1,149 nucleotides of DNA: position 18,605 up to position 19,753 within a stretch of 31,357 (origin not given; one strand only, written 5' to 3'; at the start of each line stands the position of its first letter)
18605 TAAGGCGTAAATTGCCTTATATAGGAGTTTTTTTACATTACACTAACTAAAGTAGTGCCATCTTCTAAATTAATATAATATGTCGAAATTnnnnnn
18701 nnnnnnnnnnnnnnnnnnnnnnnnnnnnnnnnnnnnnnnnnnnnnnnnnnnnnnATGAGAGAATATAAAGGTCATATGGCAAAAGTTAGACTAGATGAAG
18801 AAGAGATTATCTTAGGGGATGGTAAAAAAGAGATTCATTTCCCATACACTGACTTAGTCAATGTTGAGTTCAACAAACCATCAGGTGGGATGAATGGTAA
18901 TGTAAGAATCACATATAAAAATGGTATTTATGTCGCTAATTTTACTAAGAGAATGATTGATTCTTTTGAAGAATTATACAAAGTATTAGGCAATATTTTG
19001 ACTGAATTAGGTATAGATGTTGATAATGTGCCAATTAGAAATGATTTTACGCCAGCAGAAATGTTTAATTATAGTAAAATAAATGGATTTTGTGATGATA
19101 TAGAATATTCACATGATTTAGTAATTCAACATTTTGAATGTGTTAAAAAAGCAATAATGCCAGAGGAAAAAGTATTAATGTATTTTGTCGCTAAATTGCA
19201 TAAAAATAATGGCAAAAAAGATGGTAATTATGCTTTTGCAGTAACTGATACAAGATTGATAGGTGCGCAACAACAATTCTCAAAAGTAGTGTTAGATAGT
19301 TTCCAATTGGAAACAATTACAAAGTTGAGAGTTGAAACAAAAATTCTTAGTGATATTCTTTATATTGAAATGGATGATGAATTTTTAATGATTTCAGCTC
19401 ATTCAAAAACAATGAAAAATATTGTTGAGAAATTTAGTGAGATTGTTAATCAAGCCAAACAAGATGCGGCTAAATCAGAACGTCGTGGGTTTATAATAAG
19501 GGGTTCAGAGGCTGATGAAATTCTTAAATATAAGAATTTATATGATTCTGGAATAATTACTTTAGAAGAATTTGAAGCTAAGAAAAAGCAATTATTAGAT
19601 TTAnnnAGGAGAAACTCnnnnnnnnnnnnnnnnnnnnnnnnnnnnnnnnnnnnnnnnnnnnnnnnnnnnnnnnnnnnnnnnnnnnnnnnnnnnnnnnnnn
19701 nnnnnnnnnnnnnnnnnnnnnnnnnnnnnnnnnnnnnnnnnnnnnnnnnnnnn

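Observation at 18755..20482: Three tandem paralogues with PH-like domain(s) and a C-terminal SHOCT domain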

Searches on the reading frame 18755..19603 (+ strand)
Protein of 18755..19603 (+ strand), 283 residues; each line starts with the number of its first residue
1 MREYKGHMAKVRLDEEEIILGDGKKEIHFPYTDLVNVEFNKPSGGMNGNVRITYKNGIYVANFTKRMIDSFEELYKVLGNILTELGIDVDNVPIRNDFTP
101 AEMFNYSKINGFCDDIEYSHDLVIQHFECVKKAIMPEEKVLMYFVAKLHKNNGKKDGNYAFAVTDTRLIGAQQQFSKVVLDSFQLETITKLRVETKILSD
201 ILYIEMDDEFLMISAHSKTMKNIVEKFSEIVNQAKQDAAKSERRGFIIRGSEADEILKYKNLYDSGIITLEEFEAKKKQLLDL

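Call 3: search_protein_families(library=pfam, proteins=[window:18755-19603:+], max_evalue=1)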
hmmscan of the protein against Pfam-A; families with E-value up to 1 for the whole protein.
window:18755-19603:+ (283 aa): 4 families
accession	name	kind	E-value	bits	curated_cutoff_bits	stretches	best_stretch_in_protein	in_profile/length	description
PF09851.14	SHOCT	-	1.4e-09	37.8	27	1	254-281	1-28/28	Short C-terminal domain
PF14470.12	bPH_3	-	1.1e-07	32.6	23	1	135-229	2-91/95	Bacterial PH domain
PF14472.11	DUF4429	-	0.1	13.6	25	1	24-58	24-57/95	Domain of unknown function (DUF4429)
PF05120.17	GvpG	-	0.12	13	30.6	1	255-282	36-63/67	Gas vesicle protein G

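Call 9: search_protein_families(library=ncbifam, proteins=[window:18755-19603:+], max_evalue=1)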
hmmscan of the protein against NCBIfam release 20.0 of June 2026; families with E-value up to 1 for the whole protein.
window:18755-19603:+ (283 aa): 0 families

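Call 10: search_protein_families(library=padloc, proteins=[window:18755-19603:+], max_evalue=1)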
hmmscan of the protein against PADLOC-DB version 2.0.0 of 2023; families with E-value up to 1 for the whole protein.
window:18755-19603:+ (283 aa): 1 family
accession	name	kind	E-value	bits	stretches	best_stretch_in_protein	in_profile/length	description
PDLC04682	PDC-M49B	-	0.032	13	1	179-236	22-78/97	-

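Call 11: find_homologous_proteins(query=window:18755-19603:+)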
Query window:18755-19603:+ (283 aa): 57 proteins with E <= 0.001 among 701 candidates.
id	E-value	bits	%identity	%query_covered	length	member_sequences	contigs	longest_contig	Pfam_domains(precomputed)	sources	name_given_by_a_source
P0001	6.7e-182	621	100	100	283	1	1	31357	PF09851.15,PF14470.13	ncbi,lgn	-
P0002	8.5e-19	86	34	64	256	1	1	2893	PF09851.15,PF14470.13,PF14471.12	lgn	-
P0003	2.4e-14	72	34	65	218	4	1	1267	PF09851.15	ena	-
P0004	1.4e-13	69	41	57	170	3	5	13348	PF09851.15,PF14470.13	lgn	-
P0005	4.6e-11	61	87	11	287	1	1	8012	PF27000.1,PF09851.15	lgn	-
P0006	9.8e-11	60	30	56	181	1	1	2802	PF09851.15,PF14470.13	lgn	-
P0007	2.4e-9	55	31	65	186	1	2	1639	PF09851.15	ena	-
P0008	6.9e-7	47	51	25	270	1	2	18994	PF27000.1,PF09851.15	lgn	-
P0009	1.6e-6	46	79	12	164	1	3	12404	PF14472.12,PF09851.15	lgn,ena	-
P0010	5.2e-6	44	54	25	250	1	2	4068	PF27000.1,PF09851.15,PF14471.12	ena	-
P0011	5.8e-6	44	85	12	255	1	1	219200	PF27000.1,PF09851.15,PF14471.12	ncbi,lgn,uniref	ncbi:SHOCT domain-containing protein [Clostridium neuense]|uniref:SHOCT domain-containing protein n=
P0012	7.1e-6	44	85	12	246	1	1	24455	PF27000.1,PF09851.15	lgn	-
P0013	1.1e-5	43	50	23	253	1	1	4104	PF27000.1,PF09851.15,PF14471.12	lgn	-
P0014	1.2e-5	43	37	38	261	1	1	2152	PF27000.1,PF09851.15,PF14471.12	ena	-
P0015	1.3e-5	43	37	38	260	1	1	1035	PF27000.1,PF09851.15,PF14471.12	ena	-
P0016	1.6e-5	43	65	17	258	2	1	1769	PF27000.1,PF09851.15,PF14471.12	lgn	-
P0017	2.1e-5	42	79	12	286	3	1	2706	PF27000.1,PF09851.15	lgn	-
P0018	2.9e-5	42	39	38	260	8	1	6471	PF27000.1,PF09851.15,PF14471.12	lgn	-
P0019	3.4e-5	41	42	28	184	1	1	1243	PF09851.15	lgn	-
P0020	4.4e-5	41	79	12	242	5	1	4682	PF27000.1,PF09851.15,PF14471.12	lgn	-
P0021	5.8e-5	41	51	25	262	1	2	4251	PF27000.1,PF09851.15,PF14471.12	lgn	-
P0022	6.0e-5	41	88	12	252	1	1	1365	PF27000.1,PF09851.15,PF14471.12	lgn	-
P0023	6.1e-5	41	82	12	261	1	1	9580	PF27000.1,PF09851.15,PF14471.12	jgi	jgi:hypothetical protein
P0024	8.1e-5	40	37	38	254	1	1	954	PF27000.1,PF09851.15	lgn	-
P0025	9.5e-5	40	82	12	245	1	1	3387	PF27000.1,PF09851.15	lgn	-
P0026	1.1e-4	40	85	12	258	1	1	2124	PF27000.1,PF09851.15,PF14471.12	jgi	jgi:hypothetical protein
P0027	1.2e-4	40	63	17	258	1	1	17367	PF27000.1,PF09851.15,PF14471.12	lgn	-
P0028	1.3e-4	40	85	12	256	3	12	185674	PF27000.1,PF09851.15,PF14471.12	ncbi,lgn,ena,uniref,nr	ncbi:DUF4428 domain-containing protein [Lactonifactor sp. BIOML-A3]|uniref:DUF4428 domain-containing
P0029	1.3e-4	40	82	12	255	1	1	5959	PF27000.1,PF09851.15,PF14471.12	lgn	-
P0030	1.4e-4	39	65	17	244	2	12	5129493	PF27000.1,PF09851.15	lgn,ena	-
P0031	1.5e-4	39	32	42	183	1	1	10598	PF09851.15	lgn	-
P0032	1.6e-4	39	85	12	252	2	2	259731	PF27000.1,PF09851.15,PF14471.12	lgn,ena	-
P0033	2.2e-4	39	85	12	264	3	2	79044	PF27000.1,PF09851.15,PF14471.12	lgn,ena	-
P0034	2.2e-4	39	79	12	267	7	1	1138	PF27000.1,PF09851.15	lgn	-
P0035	2.3e-4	39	62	17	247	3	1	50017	PF27000.1,PF09851.15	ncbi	-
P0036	2.4e-4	39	76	12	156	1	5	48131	PF09851.15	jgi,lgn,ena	-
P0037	3.0e-4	38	76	12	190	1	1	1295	PF09851.15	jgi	-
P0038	3.1e-4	38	82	12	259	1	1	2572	PF27000.1,PF09851.15,PF14471.12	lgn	-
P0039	3.1e-4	38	32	38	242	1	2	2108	PF27000.1,PF09851.15,PF14471.12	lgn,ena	-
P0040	3.3e-4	38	76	12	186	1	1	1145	PF27000.1,PF09851.15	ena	-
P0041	3.7e-4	38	82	12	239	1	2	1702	PF14472.12,PF09851.15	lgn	-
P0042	3.8e-4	38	57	19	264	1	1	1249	PF27000.1,PF09851.15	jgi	-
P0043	3.9e-4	38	85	12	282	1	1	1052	PF27000.1,PF09851.15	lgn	-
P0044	4.0e-4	38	35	44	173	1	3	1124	PF09851.15,PF14470.13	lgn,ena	-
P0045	4.5e-4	38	82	12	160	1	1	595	PF09851.15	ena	-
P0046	4.6e-4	38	76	12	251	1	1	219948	PF27000.1,PF09851.15,PF14471.12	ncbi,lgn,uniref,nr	ncbi:SHOCT domain-containing protein [Proteiniclasticum ruminis]|uniref:Short C-terminal domain-cont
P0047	5.3e-4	38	48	22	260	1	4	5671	PF27000.1,PF09851.15,PF14471.12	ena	-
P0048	5.7e-4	37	82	12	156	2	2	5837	PF09851.15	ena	-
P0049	6.0e-4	37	58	17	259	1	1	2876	PF27000.1,PF09851.15,PF14471.12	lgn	-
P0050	6.6e-4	37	82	12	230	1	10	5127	PF27000.1,PF09851.15,PF14471.12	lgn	-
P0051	6.7e-4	37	79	12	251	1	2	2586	PF27000.1,PF09851.15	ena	-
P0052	7.5e-4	37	82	12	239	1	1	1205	PF14472.12,PF09851.15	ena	-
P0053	7.6e-4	37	79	12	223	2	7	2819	PF27000.1,PF09851.15,PF14471.12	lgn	-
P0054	7.9e-4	37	82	12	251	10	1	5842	PF27000.1,PF09851.15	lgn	-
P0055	8.2e-4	37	79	12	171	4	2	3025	PF14472.12,PF09851.15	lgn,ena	-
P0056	8.9e-4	37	82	12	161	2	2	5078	PF09851.15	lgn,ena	-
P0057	9.0e-4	37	76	12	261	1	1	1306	PF27000.1,PF09851.15,PF14471.12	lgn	-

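Call 15: find_encoding_contigs(protein=window:18755-19603:+, flank=10000)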
Protein window:18755-19603:+ (283 aa): 2 contigs read that carry it; 1 place shown.
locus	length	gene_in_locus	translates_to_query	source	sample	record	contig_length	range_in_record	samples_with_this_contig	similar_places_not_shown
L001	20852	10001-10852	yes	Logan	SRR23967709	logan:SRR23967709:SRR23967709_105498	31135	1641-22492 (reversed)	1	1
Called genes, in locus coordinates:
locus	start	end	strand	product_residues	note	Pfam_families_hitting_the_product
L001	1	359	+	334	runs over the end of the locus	PF00814:TsaD, PF22521:HypF_C_2 (weak)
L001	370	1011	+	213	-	PF06971:Put_DNA-bind_N, PF02629:CoA_binding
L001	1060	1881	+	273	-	PF04018:VCA0040-like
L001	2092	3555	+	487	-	PF01823:MACPF (weak)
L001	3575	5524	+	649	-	PF11187:Mbeg1-like, PF20591:DUF6792 (weak)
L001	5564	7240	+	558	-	PF00388:PI-PLC-X, PF14200:RicinB_lectin_2 (weak)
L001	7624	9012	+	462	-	PF01336:tRNA_anti-codon, PF00152:tRNA-synt_2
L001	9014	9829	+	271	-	PF04991:LicD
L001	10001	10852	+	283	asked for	PF14470:bPH_3 (weak), PF09851:SHOCT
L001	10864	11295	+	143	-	PF09851:SHOCT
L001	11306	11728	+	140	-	PF09851:SHOCT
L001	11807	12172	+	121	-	PF05154:TM2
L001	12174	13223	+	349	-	PF13421:Band_7_1, PF01145:Band_7, PF17032:Zn_ribbon_15 (faint), PF12773:DZR (weak), PF13240:Zn_Ribbon_1 (faint)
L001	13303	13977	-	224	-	PF07722:Peptidase_C26 (weak), PF00117:GATase, PF07722:Peptidase_C26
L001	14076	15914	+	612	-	PF12733:Cadherin-like (weak), PF00404:Dockerin_1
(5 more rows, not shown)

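Call 16: search_protein_families(library=pfam, proteins=[P0002, P0004, P0005, P0009, P0011, P0028, P0003], max_evalue=0.01)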
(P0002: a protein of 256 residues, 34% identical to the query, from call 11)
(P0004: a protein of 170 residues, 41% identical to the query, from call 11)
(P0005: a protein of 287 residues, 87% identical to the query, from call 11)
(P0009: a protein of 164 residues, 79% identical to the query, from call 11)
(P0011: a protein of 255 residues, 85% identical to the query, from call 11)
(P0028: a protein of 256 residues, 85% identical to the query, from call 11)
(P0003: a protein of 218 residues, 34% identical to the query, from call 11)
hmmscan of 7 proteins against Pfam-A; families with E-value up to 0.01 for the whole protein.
P0002 (256 aa): 3 families
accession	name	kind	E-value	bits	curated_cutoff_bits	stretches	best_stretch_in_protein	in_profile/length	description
PF14470.12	bPH_3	-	9.2e-15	55.3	23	1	106-201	1-94/95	Bacterial PH domain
PF09851.14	SHOCT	-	3.4e-10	39.8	27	1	227-254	1-28/28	Short C-terminal domain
PF14471.11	DUF4428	-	8.4e-08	32.4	27.8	1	9-56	1-49/51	Domain of unknown function (DUF4428)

P0004 (170 aa): 2 families
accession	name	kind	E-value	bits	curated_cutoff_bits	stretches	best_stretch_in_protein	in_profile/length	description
PF14470.12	bPH_3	-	1.8e-10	41.5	23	1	32-115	1-85/95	Bacterial PH domain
PF09851.14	SHOCT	-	3.6e-09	36.5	27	1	141-168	1-28/28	Short C-terminal domain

P0005 (287 aa): 1 family
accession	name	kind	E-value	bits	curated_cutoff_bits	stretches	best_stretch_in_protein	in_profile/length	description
PF09851.14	SHOCT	-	8e-11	41.8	27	1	258-285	1-28/28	Short C-terminal domain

P0009 (164 aa): 2 families
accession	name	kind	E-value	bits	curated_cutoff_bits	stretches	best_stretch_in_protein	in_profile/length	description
PF09851.14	SHOCT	-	3.3e-09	36.6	27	1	135-162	1-28/28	Short C-terminal domain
PF14472.11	DUF4429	-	9.9e-09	36.1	25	1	19-91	6-79/95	Domain of unknown function (DUF4429)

P0011 (255 aa): 2 families
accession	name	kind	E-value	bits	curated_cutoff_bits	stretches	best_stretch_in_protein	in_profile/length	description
PF09851.14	SHOCT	-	2.1e-10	40.5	27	1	226-253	1-28/28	Short C-terminal domain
PF14471.11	DUF4428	-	1.4e-08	34.9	27.8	1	9-55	1-49/51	Domain of unknown function (DUF4428)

P0028 (256 aa): 2 families
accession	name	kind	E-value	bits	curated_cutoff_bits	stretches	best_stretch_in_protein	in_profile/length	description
PF14471.11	DUF4428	-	6e-12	45.7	27.8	1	10-55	2-50/51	Domain of unknown function (DUF4428)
PF09851.14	SHOCT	-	6e-10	39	27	1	227-254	1-28/28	Short C-terminal domain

P0003 (218 aa): 1 family
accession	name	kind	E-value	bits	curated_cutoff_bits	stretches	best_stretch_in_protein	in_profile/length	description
PF09851.14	SHOCT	-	6.1e-08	32.6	27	1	189-215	1-27/28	Short C-terminal domain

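Call 20: find_encoding_contigs(protein=P0005, flank=6000)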
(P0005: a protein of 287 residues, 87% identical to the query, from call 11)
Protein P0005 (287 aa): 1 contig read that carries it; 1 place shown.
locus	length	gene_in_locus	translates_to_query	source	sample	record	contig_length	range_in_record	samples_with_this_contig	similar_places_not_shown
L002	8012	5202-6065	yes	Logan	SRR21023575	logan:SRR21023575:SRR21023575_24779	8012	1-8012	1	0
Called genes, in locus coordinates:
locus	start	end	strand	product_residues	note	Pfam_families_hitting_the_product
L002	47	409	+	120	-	-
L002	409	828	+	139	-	-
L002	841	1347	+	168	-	-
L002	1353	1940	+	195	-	PF06854:Phage_Gp15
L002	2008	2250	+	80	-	-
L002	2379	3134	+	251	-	PF08346:AntA, PF03374:ANT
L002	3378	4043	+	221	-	PF02498:Bro-N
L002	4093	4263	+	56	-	-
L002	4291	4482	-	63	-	PF14168:YjzC (weak)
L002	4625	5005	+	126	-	-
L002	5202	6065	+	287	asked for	PF27000:PH_gly_zipper, PF09851:SHOCT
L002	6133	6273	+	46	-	-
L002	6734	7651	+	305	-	PF10543:ORF6N, PF03374:ANT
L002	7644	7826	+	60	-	-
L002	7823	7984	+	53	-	-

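Call 42: predict_structure(alignment_id=A5)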
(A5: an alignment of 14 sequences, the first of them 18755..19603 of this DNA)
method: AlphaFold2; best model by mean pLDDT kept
length: 283 residues; sequences in the alignment: 14
mean_pLDDT: 90.7   pTM: 0.62
mean pLDDT of the five models: 90.7, 89.9, 89.7, 89.2, 88.0
residues with pLDDT >= 90: 212; 70-90: 53; 50-70: 13; < 50: 5
segments of 3 or more residues with pLDDT < 50: 246-250
pLDDT, mean of each block of 10 residues (from residue 1): 95 96 94 94 94 92 97 96 81 78 90 84 96 94 94 81 97 94 95 94 93 95 96 91 57 84 95 94 85
secondary structure, 60 per line:
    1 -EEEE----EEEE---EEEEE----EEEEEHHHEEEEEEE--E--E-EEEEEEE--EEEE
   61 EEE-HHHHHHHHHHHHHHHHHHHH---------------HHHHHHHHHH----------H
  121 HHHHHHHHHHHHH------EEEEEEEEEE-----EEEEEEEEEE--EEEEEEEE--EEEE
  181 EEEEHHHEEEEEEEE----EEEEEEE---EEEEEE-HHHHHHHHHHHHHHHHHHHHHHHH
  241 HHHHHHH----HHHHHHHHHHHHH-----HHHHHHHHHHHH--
elements in order: E2-5 E10-13 E17-21 E26-30 E34-40 E48-54 E57-63 H65-84 H100-109 H120-133 E140-149 E155-164 E167-174 E177-184 E188-195 E200-206 E210-215 H217-247 H252-264 H270-281

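Call 49: find_related_loci(query=A1, collection=viral_contigs, flank=6000)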
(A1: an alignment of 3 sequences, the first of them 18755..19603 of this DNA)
Query A1 (283 aa) in viral_contigs; peptide patterns used: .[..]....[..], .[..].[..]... (x = any residue, [..] = any of these).
381 stretches matched a pattern; 1 encode a relative of the query (tblastn E <= 1e-3); 1 distinct loci.
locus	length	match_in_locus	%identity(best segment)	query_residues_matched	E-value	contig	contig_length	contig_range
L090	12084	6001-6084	75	254-281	5e-8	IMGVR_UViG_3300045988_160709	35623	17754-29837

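Call 71: list_cluster_members(proteins=[window:18755-19603:+, window:19618-20046:+, window:20060-20479:+, window:20928-21974:+, window:16303-17763:+])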
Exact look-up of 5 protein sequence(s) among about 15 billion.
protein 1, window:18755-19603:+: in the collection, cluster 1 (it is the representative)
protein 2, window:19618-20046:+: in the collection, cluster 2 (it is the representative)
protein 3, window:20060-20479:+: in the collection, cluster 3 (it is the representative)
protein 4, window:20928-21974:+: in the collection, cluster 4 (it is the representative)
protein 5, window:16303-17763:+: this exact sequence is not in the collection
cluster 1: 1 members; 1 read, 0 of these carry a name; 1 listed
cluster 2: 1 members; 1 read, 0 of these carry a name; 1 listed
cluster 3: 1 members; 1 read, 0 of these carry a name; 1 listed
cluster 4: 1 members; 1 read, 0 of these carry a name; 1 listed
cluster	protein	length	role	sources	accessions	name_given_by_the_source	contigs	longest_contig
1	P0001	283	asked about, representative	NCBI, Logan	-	-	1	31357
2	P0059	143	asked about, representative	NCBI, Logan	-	-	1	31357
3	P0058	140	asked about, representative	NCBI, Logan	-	-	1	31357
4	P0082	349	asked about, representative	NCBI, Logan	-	-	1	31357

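Call 75: find_encoding_contigs(protein=P0004, flank=6000, max_places=3)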
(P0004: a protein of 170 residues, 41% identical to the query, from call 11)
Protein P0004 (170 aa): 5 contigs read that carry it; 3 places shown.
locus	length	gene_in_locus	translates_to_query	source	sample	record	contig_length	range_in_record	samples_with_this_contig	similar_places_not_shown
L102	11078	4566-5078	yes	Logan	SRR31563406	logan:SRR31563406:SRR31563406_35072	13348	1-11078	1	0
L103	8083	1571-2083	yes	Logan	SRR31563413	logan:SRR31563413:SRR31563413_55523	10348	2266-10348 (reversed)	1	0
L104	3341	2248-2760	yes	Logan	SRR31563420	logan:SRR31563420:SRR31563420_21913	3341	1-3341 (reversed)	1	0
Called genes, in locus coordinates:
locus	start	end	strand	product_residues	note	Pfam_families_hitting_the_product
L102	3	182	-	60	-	?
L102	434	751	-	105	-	-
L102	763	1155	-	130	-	-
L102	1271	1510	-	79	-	-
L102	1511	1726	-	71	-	PF13443:HTH_26 (weak)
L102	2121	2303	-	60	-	-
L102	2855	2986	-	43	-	-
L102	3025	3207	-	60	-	-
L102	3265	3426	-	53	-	-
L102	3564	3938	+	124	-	PF12844:HTH_19, PF13560:HTH_31, PF01381:HTH_3, PF22495:HTH_92 (faint)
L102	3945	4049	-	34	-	-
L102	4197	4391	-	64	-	PF13443:HTH_26, PF01381:HTH_3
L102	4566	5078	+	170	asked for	PF14470:bPH_3, PF09851:SHOCT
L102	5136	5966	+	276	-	-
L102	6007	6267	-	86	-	-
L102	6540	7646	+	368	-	PF00589:Phage_integrase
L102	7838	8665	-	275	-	PF00877:NLPC_P60, PF08239:SH3_3 (weak)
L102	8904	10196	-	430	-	PF02163:Peptidase_M50, PF13180:PDZ_2, PF14685:PDZ_Tricorn (faint), PF17820:PDZ_6 (weak), PF00595:PDZ (weak), PF13180:PDZ_2, PF17820:PDZ_6 (weak)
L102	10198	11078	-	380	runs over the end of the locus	PF02670:DXP_reductoisom, PF08436:DXP_redisom_C, PF13288:DXPR_C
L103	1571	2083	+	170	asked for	PF14470:bPH_3, PF09851:SHOCT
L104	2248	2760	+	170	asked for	PF14470:bPH_3, PF09851:SHOCT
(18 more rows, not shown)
